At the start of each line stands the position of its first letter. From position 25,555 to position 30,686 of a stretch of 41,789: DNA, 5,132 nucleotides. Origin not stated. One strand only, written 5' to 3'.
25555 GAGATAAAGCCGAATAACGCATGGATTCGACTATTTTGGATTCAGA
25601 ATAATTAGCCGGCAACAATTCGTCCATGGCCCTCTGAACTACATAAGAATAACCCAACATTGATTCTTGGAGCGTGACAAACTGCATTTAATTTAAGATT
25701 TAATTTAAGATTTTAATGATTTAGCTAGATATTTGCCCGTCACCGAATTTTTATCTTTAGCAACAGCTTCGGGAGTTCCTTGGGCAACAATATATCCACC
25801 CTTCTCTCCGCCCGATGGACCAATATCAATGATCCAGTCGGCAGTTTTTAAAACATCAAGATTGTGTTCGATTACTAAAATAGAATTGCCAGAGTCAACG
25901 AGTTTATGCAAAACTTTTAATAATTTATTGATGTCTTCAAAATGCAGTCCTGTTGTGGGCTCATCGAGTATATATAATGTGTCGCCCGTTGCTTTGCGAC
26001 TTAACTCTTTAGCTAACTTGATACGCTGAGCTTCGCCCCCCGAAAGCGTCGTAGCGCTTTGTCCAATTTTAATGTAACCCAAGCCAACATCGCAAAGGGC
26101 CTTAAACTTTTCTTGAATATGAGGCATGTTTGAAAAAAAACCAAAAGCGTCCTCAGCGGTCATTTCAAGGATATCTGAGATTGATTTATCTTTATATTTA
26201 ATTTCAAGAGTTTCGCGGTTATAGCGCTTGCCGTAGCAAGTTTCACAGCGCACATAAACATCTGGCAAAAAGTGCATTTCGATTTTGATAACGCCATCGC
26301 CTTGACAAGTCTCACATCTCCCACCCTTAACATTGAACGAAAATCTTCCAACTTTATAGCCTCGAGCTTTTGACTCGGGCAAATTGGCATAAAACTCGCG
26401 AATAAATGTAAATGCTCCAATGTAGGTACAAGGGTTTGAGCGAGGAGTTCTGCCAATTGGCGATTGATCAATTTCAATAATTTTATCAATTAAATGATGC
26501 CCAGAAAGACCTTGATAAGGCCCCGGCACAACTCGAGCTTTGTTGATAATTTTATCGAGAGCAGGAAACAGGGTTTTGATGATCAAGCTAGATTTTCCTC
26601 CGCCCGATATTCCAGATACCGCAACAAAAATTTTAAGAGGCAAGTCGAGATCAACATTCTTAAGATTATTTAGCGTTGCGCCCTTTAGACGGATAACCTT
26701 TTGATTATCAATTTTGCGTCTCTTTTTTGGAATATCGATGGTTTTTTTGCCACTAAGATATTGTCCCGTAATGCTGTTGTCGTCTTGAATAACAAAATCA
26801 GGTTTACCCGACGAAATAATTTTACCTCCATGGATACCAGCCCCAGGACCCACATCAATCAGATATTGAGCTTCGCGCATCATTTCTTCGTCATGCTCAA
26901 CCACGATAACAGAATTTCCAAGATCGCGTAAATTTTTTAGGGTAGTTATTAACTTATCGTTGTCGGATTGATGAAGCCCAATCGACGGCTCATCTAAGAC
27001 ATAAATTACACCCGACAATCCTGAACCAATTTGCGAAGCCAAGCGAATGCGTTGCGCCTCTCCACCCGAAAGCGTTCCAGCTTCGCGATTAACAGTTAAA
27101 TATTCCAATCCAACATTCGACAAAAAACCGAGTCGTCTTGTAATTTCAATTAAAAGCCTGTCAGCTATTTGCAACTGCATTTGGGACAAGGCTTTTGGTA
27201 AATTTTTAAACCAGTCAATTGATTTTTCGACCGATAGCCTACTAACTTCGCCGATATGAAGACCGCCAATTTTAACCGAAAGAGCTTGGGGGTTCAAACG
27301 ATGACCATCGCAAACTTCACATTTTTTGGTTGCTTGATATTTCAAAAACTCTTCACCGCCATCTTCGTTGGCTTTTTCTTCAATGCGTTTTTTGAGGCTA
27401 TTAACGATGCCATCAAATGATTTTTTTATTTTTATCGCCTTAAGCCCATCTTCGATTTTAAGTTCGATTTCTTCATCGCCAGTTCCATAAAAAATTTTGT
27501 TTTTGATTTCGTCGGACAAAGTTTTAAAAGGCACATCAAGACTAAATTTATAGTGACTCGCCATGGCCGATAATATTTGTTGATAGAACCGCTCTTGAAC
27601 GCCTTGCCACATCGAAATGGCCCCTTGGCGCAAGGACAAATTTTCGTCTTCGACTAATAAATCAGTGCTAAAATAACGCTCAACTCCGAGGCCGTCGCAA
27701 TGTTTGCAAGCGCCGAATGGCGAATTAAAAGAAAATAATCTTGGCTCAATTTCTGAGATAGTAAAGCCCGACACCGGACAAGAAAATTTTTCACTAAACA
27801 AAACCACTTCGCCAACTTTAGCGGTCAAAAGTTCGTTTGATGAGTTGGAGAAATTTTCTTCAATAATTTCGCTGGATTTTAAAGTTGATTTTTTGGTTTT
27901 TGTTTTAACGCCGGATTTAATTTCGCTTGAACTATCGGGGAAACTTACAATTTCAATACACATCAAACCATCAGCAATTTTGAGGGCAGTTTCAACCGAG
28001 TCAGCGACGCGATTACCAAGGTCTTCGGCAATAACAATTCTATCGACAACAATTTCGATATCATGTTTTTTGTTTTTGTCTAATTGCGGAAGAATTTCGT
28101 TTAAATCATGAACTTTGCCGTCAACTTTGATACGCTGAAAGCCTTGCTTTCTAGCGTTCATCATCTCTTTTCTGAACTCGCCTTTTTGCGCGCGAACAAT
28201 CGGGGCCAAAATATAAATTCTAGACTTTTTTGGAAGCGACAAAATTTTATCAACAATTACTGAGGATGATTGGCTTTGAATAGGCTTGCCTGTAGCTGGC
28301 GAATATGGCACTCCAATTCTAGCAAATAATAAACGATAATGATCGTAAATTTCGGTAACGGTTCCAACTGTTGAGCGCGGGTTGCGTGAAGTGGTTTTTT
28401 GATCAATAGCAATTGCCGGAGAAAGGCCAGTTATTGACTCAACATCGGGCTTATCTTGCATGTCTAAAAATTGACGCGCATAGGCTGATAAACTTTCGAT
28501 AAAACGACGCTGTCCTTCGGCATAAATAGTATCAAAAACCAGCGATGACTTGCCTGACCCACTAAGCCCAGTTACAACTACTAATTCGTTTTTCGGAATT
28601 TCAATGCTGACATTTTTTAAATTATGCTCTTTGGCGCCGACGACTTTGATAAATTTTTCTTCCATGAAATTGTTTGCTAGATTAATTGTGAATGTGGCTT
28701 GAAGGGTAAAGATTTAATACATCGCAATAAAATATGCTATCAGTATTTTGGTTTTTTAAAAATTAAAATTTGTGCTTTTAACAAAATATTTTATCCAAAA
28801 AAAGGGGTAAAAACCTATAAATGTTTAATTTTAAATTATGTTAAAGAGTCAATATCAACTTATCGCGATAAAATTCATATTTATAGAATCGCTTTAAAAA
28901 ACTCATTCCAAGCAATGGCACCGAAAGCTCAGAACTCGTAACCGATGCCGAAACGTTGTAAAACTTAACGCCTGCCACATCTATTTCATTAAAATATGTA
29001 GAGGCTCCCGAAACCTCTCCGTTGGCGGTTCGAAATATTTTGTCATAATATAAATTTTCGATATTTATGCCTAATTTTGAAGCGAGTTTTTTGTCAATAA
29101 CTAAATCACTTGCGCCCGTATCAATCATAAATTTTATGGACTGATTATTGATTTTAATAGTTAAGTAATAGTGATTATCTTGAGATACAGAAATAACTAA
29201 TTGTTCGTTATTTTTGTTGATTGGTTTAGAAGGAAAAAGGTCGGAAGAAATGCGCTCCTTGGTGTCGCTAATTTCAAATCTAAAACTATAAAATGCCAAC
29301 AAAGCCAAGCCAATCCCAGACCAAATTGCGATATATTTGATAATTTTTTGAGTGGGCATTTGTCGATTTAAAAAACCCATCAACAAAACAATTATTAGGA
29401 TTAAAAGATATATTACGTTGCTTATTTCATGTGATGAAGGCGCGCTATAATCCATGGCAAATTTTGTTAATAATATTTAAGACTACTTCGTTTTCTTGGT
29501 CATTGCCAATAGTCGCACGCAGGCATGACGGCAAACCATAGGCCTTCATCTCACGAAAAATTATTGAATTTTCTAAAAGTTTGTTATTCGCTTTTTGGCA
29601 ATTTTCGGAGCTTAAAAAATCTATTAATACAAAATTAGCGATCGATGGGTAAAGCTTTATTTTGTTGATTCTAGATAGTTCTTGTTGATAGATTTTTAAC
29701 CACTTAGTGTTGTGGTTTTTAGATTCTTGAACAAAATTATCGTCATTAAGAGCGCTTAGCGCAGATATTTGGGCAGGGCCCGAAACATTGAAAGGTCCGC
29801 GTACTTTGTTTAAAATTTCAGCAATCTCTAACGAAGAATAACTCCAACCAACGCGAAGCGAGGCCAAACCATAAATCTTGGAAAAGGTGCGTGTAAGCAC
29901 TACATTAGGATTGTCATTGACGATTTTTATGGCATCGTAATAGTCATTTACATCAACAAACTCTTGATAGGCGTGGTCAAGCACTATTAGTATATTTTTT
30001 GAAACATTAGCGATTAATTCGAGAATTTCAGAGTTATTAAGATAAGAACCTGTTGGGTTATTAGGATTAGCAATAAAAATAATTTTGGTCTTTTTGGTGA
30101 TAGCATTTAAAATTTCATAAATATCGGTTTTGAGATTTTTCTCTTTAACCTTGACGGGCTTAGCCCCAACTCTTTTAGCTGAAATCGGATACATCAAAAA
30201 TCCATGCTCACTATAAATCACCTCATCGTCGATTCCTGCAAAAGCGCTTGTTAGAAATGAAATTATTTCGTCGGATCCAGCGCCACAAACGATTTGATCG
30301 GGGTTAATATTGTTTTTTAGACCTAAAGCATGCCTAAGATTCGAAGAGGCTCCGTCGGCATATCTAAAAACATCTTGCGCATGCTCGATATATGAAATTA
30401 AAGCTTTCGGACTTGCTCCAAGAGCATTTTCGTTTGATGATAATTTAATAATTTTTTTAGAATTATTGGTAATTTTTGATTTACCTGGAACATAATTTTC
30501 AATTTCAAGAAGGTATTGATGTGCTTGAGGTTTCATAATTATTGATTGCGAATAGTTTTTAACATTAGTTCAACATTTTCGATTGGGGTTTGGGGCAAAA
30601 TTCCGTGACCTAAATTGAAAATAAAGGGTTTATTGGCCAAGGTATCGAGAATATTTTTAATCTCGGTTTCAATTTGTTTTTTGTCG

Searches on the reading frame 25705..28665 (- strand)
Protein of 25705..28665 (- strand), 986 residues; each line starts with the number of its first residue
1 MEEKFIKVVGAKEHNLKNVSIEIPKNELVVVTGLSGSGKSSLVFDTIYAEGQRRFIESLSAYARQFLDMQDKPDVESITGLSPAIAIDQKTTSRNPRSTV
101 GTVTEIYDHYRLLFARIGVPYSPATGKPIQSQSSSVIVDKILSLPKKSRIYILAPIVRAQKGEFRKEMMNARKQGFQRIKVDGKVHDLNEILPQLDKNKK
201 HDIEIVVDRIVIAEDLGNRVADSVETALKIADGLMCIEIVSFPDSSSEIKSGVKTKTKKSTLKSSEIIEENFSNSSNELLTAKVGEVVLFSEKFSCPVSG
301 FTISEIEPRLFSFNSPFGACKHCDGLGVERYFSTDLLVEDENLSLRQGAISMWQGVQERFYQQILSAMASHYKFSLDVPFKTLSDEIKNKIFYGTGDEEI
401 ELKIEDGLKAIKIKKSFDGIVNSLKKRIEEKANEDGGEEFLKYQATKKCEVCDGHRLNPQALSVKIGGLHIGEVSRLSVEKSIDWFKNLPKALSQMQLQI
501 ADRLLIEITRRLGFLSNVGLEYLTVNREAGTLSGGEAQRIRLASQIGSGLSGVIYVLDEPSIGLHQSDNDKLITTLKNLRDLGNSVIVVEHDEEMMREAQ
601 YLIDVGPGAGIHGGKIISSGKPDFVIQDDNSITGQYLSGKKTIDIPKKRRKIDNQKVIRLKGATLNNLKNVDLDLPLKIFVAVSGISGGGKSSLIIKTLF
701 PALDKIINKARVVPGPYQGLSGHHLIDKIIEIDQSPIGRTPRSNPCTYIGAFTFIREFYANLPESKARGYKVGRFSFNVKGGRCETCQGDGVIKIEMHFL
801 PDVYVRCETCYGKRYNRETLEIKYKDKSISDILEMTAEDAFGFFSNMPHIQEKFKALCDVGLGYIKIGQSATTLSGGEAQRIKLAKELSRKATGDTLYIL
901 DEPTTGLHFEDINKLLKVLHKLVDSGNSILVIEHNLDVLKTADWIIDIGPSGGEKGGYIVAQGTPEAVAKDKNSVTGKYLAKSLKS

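Call 7: search_protein_families(library=ncbifam, proteins=[window:25705-28665:-])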
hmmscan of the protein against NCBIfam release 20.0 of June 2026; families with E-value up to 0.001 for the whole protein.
window:25705-28665:- (986 aa): 172 families (the best 25 are shown)
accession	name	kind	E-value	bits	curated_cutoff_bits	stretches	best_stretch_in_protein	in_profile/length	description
NF001503.0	PRK00349.1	equivalog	0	1467.2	1147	1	3-985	3-942/943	excinuclease ABC subunit UvrA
TIGR00630.1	uvra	equivalog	0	1370.1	729.8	1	6-969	2-924/924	excinuclease ABC subunit UvrA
NF001885.0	PRK00635.1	equivalog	2.3e-217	724.6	3054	2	254-981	207-916/1809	excinuclease ABC subunit A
TIGR02857.1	CydD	equivalog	4e-34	118.5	435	2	864-947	448-528/529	thiol reductant ABC exporter subunit CydD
TIGR04521.1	ECF_ATPase_2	equivalog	7.7e-32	110.5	330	2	855-977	126-241/279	energy-coupling factor transporter ATPase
TIGR03608.1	L_ocin_972_ABC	subfamily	1.3e-31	109.7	254.85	2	850-948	112-206/206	putative bacteriocin export ABC transporter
NF040873.1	AztA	equivalog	7.6e-31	107.2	220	2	868-946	114-189/191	zinc ABC transporter ATP-binding protein AztA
TIGR02673.1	FtsE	equivalog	1.2e-29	103.5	264.85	3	856-941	121-202/214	cell division ATP-binding protein FtsE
TIGR04520.1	ECF_ATPase_1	equivalog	8.8e-28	97.5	315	2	868-976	131-231/269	energy-coupling factor transporter ATPase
NF010068.0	PRK13548.1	equivalog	1.9e-27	96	261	2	869-971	133-233/261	heme ABC transporter ATP-binding protein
NF008379.0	PRK11174.1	equivalog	4.3e-24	85.1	684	2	860-973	473-575/588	heme ABC transporter permease/ATP-binding protein CydD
NF053840.1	MnTportMntADein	equivalog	5.6e-24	85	400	2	871-973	131-224/240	manganese ABC transporter ATP-binding protein MntA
TIGR02315.1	ABC_phnC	equivalog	3.3e-23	82.4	266.1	3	839-948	113-219/243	phosphonate ABC transporter ATP-binding protein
TIGR02868.1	CydC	equivalog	3.8e-23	81.9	329.05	2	866-936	464-530/530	thiol reductant ABC exporter subunit CydC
TIGR00972.1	3a0107s01c2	equivalog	3.9e-23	82.1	343.2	2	867-982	138-245/248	phosphate ABC transporter ATP-binding protein PstB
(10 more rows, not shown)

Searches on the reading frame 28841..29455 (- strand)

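Call 7: search_protein_families(library=ncbifam, proteins=[window:28841-29455:-])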
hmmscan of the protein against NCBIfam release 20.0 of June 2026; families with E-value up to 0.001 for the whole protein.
window:28841-29455:- (204 aa): 2 families
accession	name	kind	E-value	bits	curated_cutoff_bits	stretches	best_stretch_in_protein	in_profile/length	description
TIGR02281.1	clan_AA_DTGA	subfamily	5.7e-31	107.2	57.95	1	87-203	3-120/121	TIGR02281 family clan AA aspartic protease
TIGR03698.1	clan_AA_DTGF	subfamily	4.2e-05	23.8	57.35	1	98-190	2-96/107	clan AA aspartic protease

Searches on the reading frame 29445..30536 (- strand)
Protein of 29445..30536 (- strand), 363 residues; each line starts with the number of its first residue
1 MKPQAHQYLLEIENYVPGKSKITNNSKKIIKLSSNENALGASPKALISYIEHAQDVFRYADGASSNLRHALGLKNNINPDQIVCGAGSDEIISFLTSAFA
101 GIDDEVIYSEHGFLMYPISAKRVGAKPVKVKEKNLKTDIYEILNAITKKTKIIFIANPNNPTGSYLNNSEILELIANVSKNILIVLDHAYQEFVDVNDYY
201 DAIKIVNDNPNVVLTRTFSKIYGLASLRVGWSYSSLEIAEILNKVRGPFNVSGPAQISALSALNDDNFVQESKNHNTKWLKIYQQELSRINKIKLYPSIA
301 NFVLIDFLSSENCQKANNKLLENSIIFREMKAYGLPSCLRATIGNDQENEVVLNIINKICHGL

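Call 7: search_protein_families(library=ncbifam, proteins=[window:29445-30536:-])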
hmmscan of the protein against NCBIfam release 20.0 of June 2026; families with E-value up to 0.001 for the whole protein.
window:29445-30536:- (363 aa): 72 families (the best 25 are shown)
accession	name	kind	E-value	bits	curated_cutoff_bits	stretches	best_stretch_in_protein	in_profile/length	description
TIGR01141.1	hisC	equivalog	3.1e-94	315.7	276.55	1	9-359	4-349/349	histidinol-phosphate transaminase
NF002878.0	PRK03321.1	subfamily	5.9e-74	248.9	374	1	3-359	3-348/352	histidinol-phosphate transaminase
NF003496.0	PRK05166.1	equivalog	7.3e-69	232.3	540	1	26-359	35-369/373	histidinol-phosphate transaminase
NF006014.0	PRK08153.1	equivalog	1.6e-55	188.5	510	1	30-353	36-357/370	pyridoxal phosphate-dependent aminotransferase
TIGR01140.1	L_thr_O3P_dcar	equivalog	1.5e-48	165.6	290.55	1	22-353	12-327/331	threonine-phosphate decarboxylase CobD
NF002726.0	PRK02610.1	equivalog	3.3e-48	164.5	391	1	9-359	9-368/374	histidinol-phosphate transaminase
NF002877.0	PRK03317.1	equivalog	3.1e-45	154.5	409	1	31-359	35-366/374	histidinol-phosphate transaminase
NF006580.0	PRK09105.1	subfamily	1.4e-41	142.6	444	1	21-353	40-364/375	pyridoxal phosphate-dependent aminotransferase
NF006225.0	PRK08354.1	equivalog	1.4e-34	119.9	288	1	80-359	61-315/318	putative aminotransferase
NF051461.1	pyoverd_PtaA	equivalog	4.3e-34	117.8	500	1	23-352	30-352/359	pyoverdine biosynthesis transaminase PtaA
NF041364.1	GntC_guanitoxin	equivalog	1.3e-29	103.2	415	1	67-323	42-316/356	guanitoxin biosynthesis PLP-dependent (S)-gamma-hydroxy-L-arginine cyclodehydratase GntC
NF041091.1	asp_aminotase_Arch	equivalog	1.7e-28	99.5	550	1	66-324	68-337/376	aspartate aminotransferase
NF004870.0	PRK06225.1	equivalog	4.6e-25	88.2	351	1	25-329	26-339/380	pyridoxal phosphate-dependent aminotransferase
NF005744.0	PRK07568.1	subfamily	2.1e-23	82.8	389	1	23-321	26-339/398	pyridoxal phosphate-dependent aminotransferase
NF006229.0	PRK08361.1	equivalog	2.3e-23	82.9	624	1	76-303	90-325/391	aspartate aminotransferase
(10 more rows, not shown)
